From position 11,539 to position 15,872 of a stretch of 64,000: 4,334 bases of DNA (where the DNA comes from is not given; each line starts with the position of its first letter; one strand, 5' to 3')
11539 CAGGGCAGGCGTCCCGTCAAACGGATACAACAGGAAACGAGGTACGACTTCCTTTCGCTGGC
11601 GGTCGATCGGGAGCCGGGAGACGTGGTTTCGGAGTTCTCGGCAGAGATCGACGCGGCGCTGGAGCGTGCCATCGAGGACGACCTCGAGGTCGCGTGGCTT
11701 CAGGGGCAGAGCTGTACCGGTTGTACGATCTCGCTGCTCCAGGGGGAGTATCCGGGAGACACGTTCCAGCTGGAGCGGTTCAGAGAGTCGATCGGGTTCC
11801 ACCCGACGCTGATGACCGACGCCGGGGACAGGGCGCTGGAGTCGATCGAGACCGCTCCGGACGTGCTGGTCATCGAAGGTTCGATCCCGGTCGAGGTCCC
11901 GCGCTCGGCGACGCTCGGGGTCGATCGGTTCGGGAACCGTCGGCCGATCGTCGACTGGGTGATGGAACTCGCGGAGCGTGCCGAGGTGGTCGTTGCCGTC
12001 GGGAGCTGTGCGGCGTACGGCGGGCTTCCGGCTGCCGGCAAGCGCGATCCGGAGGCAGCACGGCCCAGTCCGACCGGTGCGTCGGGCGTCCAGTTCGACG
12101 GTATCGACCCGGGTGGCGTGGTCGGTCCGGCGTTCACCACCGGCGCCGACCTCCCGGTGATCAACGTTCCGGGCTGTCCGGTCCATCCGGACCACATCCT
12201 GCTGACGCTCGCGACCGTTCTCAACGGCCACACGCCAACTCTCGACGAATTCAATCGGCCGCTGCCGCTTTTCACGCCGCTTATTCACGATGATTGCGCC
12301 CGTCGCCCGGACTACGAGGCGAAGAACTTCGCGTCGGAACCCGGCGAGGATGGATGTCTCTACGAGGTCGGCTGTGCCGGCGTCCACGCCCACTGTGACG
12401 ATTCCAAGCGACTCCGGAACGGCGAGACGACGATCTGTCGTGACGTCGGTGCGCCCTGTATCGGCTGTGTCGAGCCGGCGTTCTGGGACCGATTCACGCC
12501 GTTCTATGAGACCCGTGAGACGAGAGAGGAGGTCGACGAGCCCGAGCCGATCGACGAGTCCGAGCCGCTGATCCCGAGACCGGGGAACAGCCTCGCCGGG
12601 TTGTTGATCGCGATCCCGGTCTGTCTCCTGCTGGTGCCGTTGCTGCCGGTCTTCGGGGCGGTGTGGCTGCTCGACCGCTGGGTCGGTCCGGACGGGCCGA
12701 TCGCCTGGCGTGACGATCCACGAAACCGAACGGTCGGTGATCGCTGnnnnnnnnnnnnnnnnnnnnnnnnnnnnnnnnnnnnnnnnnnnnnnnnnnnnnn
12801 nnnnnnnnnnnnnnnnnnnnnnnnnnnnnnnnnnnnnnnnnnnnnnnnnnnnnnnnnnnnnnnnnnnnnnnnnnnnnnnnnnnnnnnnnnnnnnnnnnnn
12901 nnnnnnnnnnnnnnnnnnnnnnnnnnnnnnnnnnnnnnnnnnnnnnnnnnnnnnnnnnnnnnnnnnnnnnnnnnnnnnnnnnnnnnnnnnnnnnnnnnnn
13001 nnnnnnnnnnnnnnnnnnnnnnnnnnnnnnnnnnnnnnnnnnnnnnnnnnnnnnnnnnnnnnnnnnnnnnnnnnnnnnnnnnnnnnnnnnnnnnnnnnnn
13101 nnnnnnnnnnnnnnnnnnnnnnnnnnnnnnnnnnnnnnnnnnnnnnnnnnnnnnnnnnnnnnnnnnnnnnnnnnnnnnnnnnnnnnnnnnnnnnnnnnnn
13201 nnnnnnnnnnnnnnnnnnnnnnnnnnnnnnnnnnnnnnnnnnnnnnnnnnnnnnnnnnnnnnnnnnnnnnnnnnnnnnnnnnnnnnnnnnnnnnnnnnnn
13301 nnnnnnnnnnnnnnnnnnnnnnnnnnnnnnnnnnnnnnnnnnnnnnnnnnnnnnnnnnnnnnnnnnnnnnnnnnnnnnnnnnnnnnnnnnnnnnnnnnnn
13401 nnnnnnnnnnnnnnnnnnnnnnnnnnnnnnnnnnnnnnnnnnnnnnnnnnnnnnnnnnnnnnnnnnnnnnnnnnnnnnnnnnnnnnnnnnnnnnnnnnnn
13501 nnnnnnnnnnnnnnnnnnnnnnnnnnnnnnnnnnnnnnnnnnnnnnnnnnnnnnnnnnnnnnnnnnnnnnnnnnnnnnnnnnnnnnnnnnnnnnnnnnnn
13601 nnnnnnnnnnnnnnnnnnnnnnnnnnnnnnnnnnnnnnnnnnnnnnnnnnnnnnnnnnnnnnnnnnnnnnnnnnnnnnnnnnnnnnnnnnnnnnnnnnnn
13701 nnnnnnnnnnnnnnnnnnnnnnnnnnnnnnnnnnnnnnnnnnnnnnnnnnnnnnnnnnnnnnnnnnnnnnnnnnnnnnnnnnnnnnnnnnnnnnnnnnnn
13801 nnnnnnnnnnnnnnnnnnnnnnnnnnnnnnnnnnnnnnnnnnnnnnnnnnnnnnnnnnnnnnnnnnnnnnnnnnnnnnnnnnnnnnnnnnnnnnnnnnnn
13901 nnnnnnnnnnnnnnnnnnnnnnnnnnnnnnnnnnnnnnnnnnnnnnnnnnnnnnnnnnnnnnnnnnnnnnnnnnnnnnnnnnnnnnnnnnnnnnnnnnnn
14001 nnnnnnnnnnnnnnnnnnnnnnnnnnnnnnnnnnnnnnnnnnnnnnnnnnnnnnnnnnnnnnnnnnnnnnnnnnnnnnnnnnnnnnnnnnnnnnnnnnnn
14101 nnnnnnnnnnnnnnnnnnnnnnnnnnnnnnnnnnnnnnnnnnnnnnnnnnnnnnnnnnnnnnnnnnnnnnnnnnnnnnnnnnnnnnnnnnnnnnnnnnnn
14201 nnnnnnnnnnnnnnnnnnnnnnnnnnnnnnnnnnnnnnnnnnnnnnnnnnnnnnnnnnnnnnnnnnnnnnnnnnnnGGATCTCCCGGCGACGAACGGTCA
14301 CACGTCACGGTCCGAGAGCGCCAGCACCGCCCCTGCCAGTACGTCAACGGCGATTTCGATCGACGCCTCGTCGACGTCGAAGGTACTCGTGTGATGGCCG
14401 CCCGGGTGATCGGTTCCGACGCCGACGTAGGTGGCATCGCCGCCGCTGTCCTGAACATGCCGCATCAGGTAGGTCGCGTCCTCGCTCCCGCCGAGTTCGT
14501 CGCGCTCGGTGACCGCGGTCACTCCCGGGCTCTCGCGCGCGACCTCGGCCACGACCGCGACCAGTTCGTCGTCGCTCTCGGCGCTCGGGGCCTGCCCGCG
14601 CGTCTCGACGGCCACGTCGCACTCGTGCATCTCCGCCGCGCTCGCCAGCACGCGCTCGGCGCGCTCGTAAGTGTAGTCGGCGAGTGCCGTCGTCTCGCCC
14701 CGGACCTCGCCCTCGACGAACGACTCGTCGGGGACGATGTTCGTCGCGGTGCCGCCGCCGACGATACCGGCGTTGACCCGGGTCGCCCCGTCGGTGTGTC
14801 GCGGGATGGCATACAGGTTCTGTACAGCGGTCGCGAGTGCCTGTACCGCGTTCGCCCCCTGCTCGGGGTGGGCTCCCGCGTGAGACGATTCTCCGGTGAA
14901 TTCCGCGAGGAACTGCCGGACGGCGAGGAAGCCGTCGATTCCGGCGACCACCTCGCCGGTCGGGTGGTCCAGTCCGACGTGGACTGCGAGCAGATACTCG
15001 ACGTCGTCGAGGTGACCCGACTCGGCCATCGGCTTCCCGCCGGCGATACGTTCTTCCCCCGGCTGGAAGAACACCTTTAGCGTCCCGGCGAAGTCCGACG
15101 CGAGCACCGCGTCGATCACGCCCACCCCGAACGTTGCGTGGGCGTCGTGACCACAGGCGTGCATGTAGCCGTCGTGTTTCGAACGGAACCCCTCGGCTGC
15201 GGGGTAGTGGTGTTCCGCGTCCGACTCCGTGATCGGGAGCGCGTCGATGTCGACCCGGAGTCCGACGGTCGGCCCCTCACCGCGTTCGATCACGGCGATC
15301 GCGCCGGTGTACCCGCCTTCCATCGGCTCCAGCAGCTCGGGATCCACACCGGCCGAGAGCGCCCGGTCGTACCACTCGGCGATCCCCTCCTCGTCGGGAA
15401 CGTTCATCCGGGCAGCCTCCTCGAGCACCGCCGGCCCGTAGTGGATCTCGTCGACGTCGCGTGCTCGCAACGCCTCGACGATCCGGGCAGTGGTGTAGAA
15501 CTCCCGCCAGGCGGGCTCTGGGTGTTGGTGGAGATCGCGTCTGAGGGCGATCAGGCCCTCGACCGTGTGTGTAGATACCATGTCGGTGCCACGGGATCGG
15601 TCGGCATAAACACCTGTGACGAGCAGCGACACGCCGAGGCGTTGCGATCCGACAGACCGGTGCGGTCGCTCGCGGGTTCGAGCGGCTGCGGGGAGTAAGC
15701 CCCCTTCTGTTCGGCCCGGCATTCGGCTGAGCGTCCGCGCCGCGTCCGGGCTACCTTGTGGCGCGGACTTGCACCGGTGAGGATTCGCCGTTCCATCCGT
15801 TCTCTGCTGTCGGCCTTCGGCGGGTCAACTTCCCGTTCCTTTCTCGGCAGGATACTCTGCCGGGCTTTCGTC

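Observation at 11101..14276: [NiFe] hydrogenase small/large subunit pair behind a 420-bp AT-rich tract, with no adjacent maturation or cytochrome b genes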

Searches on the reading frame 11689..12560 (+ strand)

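Call 47: search_solved_structures(query=window:11689-12560:+, max_evalue=1e-30, show_alignments=5)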
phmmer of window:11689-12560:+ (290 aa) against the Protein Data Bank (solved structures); distinct sequences matched with E-value up to 1e-30: 25.
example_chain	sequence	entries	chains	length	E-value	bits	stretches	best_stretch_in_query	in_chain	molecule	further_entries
7uur_D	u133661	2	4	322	3.3e-45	157.7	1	1-265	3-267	Hydrogenase-2, small subunit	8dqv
7utd_B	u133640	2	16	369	5.1e-45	157.1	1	1-265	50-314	Hydrogenase-2, small subunit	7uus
3ze6_A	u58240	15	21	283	4.7e-38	134.2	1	1-274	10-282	PERIPLASMIC [NIFESE] HYDROGENASE, SMALL SUBUNIT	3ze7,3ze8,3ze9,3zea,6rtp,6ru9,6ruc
2wpn_A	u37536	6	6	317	5.4e-38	134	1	1-274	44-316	PERIPLASMIC [NIFESE] HYDROGENASE, SMALL SUBUNIT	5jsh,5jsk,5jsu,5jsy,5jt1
1e3d_A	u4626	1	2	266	1.7e-37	132.3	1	2-274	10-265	[NiFe] hydrogenase small subunit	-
4u9h_S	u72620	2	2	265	3.9e-37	131.2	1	2-274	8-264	Periplasmic [NiFe] hydrogenase small subunit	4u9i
8w6x_S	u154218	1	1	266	3.9e-37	131.2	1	2-274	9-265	Periplasmic [NiFe] hydrogenase small subunit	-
1h2r_S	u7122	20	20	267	4e-37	131.2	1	2-274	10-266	PROTEIN (PERIPLASMIC [NIFE] HYDROGENASE SMALL SUBUNIT) | Periplasmic [NiFe] hydrogenase small subunit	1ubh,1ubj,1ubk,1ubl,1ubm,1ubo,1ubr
1h2a_S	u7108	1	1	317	7.6e-37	130.2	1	2-274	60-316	HYDROGENASE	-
4kl8_S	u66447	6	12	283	2.9e-36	128.3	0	157-274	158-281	Periplasmic [NiFeSe] hydrogenase small subunit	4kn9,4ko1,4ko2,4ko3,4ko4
1cc1_S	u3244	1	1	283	7.6e-36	127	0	157-274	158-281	HYDROGENASE (SMALL SUBUNIT)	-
1frv_A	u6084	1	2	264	7.3e-35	123.7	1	2-274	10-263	HYDROGENASE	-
3myr_A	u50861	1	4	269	5.9e-34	120.7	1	1-274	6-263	Hydrogenase (NiFe) small subunit HydA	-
1yq9_A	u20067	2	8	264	7.1e-34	120.5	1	2-274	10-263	Periplasmic [NiFe] hydrogenase small subunit | PERIPLASMIC HYDROGENASE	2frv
1yqw_A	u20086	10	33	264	2.3e-32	115.5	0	1-274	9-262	Periplasmic [NiFe] hydrogenase small subunit | HYDROGENASE (NIFE) SMALL SUBUNIT HYDA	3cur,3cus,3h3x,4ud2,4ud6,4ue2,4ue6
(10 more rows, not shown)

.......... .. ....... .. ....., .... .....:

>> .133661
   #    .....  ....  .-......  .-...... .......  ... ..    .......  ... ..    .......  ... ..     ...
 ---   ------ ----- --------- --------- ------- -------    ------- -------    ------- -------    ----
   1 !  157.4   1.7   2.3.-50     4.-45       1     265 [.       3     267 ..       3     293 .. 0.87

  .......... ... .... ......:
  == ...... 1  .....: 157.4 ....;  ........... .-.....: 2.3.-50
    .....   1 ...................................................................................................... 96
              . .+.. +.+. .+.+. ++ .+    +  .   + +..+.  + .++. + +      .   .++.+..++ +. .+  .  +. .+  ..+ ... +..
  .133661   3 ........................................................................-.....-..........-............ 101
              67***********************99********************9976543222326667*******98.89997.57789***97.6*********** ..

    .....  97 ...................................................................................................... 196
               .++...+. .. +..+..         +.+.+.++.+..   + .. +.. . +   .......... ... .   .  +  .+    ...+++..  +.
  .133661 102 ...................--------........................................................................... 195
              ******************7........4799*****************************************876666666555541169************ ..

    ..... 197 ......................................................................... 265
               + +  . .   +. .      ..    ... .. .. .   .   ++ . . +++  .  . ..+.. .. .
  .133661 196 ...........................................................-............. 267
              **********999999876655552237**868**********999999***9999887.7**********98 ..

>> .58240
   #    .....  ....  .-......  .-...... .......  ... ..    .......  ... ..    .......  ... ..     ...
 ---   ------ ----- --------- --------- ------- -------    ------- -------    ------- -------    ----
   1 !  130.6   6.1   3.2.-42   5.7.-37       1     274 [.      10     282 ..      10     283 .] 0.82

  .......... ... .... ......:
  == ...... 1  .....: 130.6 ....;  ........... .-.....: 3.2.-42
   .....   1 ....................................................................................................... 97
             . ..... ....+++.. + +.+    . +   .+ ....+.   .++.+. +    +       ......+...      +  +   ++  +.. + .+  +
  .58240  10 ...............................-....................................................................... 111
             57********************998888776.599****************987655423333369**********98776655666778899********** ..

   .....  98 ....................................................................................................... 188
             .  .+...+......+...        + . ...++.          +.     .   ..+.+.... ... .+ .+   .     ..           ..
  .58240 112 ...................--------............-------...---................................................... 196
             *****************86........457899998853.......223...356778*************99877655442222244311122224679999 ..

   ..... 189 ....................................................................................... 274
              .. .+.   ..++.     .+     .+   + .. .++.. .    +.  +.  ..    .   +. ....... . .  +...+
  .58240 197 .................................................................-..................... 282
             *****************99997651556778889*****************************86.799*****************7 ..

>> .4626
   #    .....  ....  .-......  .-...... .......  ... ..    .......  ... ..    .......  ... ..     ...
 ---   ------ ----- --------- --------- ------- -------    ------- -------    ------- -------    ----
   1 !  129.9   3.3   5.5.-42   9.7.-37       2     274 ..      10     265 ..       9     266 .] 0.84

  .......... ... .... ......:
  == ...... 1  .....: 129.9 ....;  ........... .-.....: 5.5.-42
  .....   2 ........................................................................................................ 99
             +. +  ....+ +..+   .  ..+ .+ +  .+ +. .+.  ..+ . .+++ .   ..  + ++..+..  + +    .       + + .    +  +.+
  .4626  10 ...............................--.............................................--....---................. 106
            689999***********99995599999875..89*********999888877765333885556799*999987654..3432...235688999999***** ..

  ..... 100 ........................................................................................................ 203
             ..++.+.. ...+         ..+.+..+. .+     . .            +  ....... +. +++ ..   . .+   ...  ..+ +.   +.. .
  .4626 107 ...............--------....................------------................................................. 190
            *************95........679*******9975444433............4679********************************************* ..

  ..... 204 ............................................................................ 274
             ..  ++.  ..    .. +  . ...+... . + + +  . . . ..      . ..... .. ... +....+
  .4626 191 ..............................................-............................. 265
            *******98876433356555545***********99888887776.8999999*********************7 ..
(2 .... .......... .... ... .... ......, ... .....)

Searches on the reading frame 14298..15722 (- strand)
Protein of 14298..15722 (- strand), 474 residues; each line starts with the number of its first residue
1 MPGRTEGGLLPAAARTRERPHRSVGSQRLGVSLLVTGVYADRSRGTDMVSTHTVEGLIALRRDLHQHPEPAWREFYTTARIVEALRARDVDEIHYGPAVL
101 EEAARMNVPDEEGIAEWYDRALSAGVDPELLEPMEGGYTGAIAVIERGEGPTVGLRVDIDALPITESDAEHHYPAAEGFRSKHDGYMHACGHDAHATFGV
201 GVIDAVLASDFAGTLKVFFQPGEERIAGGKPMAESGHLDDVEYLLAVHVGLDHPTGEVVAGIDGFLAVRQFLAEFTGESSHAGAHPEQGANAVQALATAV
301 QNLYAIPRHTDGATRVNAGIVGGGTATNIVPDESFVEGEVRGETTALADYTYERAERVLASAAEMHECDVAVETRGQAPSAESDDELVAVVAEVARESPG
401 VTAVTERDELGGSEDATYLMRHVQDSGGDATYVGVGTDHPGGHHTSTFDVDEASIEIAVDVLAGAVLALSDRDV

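Call 4: search_protein_families(library=pfam, proteins=[window:14298-15722:-], max_evalue=0.01)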
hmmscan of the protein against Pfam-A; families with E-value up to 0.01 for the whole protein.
window:14298-15722:- (474 aa): 2 families
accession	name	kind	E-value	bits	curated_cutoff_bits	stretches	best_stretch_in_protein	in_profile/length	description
PF01546.33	Peptidase_M20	-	1.2e-28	100.9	24.6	1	155-466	2-204/206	Peptidase family M20/M25/M40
PF07687.19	M20_dimer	-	7.4e-11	42.4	21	1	273-360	11-100/107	Peptidase dimerisation domain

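Call 5: search_protein_families(library=ncbifam, proteins=[window:14298-15722:-], max_evalue=0.01)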
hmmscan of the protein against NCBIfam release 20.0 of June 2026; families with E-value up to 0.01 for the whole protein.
window:14298-15722:- (474 aa): 20 families
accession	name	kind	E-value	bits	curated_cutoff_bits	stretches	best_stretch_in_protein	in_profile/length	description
TIGR01891.1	amidohydrolases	subfamily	1.9e-83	280.7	153.75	1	57-458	1-366/366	amidohydrolase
NF040868.1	carboxypep_CpsA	equivalog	1.1e-45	156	500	1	139-463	58-383/391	carboxypeptidase CpsA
NF038260.1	ectoine_DoeB_2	equivalog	6.8e-33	114.1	550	2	138-462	48-372/378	N(2)-acetyl-L-2,4-diaminobutanoate deacetylase DoeB2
NF005602.0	PRK07338.1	equivalog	2e-16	59.6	357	1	273-396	210-335/409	hydrolase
NF004788.0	PRK06133.1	subfamily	8.5e-13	48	349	1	269-419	218-368/417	glutamate carboxypeptidase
NF006771.0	PRK09290.1-5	subfamily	9.8e-10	37.5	399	1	258-398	208-347/413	allantoate amidohydrolase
NF006365.0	PRK08588.1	subfamily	2.3e-09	37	289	1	212-425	128-341/383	succinyl-diaminopimelate desuccinylase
NF005678.0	PRK07473.1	equivalog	2.6e-08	33.2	386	1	262-418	180-330/376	M20/M25/M40 family metallo-hydrolase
TIGR01910.1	DapE-ArgE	subfamily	4.5e-07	29.4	217.6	1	268-405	178-325/373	ArgE/DapE family deacylase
TIGR01883.1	PepT-like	hypoth_equivalog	4.9e-07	29.1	274.25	1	259-419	166-320/361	peptidase T-like protein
NF006772.0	PRK09290.2-1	subfamily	6e-07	28.6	424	1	259-418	212-370/430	allantoate amidohydrolase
TIGR01900.1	dapE-gram_pos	equivalog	8.1e-07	28.2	304.2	1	254-390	153-286/351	succinyl-diaminopimelate desuccinylase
NF058540.1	Ncarbamyl_ErtE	equivalog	8.4e-07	27.9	520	1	267-470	216-415/418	N-carbamyl-l-glutamate amidohydrolase ErtE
NF006769.0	PRK09290.1-3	subfamily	1.8e-06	26.9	452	1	263-470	212-412/417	allantoate amidohydrolase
NF005710.0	PRK07522.1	subfamily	2.1e-05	23.9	412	1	273-396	187-328/391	acetylornithine deacetylase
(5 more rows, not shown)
